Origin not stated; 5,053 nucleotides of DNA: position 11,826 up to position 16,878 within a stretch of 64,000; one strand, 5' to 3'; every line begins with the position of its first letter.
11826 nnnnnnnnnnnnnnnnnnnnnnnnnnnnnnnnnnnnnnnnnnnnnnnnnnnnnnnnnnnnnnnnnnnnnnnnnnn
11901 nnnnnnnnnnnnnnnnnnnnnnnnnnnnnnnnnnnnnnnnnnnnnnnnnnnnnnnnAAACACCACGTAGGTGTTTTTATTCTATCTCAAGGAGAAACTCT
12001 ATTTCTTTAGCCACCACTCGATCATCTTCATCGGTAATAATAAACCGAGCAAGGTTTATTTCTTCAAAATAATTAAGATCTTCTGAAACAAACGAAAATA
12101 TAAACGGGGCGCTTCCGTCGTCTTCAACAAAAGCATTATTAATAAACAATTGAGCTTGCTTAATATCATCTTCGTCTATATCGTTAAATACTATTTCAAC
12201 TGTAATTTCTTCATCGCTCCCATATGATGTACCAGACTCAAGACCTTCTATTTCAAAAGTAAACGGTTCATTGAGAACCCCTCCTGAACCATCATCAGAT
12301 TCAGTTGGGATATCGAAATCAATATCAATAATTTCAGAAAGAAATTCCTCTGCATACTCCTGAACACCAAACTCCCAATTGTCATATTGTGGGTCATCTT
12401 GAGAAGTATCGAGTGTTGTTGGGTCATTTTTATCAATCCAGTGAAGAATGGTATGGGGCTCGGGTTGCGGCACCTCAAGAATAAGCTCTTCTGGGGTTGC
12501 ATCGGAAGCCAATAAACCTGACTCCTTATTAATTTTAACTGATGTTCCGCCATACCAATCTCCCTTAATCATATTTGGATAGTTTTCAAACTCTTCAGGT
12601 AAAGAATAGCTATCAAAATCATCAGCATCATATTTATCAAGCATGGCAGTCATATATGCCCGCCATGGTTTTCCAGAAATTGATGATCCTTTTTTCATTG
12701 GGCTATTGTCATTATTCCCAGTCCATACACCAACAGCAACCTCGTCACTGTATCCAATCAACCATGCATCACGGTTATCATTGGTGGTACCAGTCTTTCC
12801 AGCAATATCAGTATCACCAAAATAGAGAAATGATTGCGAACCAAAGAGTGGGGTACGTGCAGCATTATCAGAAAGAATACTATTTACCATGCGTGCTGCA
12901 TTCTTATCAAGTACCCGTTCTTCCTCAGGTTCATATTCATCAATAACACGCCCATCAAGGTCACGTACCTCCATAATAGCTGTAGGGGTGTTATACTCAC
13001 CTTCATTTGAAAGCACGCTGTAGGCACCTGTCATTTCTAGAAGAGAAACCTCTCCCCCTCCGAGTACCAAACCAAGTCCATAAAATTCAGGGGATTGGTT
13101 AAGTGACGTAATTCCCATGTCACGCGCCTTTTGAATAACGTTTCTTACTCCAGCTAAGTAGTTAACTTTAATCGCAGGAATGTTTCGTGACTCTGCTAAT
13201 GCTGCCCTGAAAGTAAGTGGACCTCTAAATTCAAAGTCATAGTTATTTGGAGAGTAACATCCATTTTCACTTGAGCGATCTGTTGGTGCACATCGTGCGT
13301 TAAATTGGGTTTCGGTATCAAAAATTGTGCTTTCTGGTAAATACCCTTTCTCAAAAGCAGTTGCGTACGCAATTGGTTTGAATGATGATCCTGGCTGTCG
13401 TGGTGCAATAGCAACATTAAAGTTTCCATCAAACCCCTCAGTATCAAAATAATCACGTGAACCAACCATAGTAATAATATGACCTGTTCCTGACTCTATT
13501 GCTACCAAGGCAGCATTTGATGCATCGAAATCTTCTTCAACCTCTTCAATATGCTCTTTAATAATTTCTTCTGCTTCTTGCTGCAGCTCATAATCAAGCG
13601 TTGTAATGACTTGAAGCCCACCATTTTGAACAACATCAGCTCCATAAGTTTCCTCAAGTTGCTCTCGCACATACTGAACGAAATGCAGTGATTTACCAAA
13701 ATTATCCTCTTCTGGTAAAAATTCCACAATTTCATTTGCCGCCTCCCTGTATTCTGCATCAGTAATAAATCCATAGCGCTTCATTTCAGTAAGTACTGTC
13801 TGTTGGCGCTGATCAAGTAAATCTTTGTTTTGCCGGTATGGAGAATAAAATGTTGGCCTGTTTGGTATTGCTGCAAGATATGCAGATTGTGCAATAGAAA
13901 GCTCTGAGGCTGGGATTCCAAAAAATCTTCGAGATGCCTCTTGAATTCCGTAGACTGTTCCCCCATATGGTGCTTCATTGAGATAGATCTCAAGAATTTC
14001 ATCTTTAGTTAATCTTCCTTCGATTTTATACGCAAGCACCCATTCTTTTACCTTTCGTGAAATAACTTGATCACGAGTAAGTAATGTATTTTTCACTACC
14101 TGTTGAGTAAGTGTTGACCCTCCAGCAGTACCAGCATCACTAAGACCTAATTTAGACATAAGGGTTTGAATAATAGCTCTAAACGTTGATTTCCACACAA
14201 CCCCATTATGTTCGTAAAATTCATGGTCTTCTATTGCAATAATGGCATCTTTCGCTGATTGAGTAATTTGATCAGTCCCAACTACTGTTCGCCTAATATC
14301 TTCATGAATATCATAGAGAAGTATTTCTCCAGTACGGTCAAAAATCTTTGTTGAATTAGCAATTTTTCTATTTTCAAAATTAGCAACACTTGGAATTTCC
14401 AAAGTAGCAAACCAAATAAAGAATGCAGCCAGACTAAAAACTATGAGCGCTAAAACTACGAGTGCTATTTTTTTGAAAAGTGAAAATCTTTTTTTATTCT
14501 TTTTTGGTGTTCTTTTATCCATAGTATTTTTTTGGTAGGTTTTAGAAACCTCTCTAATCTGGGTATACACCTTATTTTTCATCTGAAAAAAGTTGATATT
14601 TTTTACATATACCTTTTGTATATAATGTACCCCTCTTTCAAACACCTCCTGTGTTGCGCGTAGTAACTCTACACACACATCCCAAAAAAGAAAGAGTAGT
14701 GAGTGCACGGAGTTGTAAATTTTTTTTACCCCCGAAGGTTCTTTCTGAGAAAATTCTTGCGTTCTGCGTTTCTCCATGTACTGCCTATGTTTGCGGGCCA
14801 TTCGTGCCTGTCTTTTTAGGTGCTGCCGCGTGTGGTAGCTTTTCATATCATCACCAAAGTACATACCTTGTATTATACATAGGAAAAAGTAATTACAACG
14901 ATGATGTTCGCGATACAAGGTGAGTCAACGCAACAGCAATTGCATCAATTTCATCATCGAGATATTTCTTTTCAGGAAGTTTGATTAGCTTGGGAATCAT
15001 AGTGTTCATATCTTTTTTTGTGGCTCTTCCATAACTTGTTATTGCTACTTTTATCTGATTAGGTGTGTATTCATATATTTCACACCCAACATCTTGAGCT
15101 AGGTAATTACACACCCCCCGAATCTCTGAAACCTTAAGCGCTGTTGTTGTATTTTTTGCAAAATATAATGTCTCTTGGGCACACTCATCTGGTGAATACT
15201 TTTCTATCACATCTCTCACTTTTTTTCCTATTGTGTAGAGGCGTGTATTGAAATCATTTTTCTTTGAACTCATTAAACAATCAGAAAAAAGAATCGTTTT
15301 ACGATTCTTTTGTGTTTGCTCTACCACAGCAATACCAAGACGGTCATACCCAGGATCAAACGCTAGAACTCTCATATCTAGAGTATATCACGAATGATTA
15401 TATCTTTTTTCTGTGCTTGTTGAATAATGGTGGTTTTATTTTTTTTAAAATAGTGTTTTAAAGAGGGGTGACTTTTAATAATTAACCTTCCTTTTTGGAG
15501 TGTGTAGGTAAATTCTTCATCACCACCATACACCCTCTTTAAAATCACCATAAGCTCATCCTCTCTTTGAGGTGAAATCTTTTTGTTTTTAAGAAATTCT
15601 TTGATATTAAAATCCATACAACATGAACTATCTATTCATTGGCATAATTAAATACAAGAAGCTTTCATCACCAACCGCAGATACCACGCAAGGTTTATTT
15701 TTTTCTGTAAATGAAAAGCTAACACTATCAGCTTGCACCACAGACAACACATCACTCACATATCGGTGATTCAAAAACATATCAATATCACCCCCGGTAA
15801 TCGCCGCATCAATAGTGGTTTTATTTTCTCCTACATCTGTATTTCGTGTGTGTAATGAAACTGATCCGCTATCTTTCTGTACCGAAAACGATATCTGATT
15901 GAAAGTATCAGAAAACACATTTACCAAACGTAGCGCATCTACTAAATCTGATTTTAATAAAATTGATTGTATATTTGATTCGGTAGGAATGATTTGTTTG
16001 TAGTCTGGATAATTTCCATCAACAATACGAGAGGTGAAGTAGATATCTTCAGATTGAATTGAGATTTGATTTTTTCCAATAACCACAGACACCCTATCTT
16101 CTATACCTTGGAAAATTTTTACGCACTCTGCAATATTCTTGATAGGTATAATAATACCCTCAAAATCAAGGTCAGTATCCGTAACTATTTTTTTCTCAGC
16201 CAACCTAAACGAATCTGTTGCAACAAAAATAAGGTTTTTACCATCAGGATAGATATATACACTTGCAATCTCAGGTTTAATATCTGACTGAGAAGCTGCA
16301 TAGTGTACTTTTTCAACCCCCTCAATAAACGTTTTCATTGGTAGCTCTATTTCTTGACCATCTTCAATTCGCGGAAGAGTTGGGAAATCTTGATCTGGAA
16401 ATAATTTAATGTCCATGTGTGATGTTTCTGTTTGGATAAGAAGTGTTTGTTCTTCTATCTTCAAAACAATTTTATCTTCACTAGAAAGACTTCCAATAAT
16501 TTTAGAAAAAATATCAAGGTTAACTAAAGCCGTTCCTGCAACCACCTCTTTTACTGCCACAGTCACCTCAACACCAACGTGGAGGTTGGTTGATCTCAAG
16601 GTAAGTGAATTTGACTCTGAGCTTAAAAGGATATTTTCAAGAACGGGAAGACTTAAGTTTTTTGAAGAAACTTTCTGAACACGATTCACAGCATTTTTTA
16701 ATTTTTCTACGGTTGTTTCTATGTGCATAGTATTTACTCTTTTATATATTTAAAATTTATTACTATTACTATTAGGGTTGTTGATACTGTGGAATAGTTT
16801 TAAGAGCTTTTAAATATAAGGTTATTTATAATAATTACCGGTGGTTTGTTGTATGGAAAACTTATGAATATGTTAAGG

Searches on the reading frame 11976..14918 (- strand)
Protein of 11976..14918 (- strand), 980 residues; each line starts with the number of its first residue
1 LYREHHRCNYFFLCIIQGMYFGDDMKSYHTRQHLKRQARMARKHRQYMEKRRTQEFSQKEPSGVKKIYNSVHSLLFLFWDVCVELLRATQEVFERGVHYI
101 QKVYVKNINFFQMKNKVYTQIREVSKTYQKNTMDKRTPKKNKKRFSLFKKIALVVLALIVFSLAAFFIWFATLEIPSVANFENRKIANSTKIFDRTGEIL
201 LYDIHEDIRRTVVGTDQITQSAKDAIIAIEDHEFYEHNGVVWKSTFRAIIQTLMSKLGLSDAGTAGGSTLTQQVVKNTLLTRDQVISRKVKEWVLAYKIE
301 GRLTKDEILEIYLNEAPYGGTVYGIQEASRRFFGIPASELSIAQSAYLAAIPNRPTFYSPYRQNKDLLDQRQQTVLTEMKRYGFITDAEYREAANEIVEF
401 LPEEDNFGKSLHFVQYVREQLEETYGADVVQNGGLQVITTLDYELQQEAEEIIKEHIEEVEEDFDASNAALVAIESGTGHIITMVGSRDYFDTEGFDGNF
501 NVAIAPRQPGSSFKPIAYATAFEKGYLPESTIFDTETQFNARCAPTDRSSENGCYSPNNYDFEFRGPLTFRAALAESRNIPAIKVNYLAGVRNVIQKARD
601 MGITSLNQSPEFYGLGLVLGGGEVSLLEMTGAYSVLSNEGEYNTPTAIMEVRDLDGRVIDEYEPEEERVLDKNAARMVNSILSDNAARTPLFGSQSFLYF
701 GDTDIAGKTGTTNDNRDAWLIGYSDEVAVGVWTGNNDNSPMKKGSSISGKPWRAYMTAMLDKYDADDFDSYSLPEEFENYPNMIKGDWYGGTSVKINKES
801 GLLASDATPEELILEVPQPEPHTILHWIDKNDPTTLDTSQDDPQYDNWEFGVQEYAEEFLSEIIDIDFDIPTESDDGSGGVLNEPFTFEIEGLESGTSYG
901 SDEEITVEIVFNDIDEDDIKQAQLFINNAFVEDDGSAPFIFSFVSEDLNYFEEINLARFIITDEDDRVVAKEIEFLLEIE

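Call 13: search_protein_families(library=pfam, proteins=[window:11976-14918:-], max_evalue=0.0001)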
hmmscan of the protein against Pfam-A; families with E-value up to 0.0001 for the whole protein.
window:11976-14918:- (980 aa): 2 families
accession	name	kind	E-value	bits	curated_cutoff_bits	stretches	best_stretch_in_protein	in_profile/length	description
PF00912.28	Transgly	-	2.7e-56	190.2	27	1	203-380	7-178/178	Transglycosylase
PF00905.27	Transpeptidase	-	2e-19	70.3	22.1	1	470-749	2-291/299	Penicillin binding protein transpeptidase domain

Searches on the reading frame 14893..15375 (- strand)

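Call 13: search_protein_families(library=pfam, proteins=[window:14893-15375:-], max_evalue=0.0001)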
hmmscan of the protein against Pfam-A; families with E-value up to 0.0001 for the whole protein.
window:14893-15375:- (160 aa): 1 family
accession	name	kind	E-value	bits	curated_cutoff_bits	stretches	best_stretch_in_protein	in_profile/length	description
PF02075.23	RuvC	-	2.7e-33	115.4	22.2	1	3-152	1-148/148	Crossover junction endodeoxyribonuclease RuvC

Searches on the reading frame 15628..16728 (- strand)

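Call 7: search_protein_families(library=pfam, proteins=[window:15628-16728:-], max_evalue=0.01)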
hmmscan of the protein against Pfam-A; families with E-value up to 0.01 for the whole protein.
window:15628-16728:- (366 aa): 3 families
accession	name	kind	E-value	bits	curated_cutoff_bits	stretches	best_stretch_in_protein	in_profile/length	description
PF02767.21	DNA_pol3_beta_2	-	2.1e-28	99.3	27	1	128-242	1-116/116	DNA polymerase III beta subunit, central domain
PF02768.20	DNA_pol3_beta_3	-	3.9e-22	78.8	27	1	244-364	1-120/121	DNA polymerase III beta subunit, C-terminal domain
PF00712.24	DNA_pol3_beta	-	7.2e-20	71.8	24.4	1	1-119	1-120/120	DNA polymerase III beta subunit, N-terminal domain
